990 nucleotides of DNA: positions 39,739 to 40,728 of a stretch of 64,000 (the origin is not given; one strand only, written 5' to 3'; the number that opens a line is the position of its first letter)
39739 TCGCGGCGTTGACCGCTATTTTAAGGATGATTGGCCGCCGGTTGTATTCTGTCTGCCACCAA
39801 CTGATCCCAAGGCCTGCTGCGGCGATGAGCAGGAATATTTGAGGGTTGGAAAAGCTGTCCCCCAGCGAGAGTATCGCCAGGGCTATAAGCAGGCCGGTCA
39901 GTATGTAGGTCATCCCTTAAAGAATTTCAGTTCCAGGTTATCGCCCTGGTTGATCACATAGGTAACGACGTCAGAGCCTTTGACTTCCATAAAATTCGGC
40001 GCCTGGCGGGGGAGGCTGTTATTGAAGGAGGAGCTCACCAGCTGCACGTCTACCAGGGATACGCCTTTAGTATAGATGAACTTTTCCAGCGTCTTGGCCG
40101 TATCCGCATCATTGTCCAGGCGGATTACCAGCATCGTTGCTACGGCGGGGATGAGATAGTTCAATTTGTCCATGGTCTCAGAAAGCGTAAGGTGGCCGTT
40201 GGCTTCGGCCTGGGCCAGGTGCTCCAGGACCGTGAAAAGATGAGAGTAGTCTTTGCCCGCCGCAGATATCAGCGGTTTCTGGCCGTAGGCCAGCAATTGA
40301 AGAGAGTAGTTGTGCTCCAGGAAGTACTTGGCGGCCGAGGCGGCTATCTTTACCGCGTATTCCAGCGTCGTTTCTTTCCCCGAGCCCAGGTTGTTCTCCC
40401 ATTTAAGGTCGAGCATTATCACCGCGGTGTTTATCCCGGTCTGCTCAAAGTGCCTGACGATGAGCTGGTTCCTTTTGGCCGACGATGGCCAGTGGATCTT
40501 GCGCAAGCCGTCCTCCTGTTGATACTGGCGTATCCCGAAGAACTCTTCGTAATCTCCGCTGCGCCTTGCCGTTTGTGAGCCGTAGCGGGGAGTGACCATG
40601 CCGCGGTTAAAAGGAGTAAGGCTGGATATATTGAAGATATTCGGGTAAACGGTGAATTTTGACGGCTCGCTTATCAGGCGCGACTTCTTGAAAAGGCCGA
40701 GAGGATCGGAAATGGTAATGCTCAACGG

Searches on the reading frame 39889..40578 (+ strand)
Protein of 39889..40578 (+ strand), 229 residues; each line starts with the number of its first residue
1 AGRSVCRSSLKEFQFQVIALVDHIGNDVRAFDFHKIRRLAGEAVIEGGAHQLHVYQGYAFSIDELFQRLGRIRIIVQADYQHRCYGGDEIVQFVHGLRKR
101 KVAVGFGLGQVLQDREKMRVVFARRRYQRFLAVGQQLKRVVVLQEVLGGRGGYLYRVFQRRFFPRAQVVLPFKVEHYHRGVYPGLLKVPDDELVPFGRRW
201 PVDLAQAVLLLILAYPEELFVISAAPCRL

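Call 60: search_protein_families(library=pfam, proteins=[window:39889-40578:+], max_evalue=0.01)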
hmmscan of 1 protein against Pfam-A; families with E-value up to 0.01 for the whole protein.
window:39889-40578:+ (229 aa): 0 families
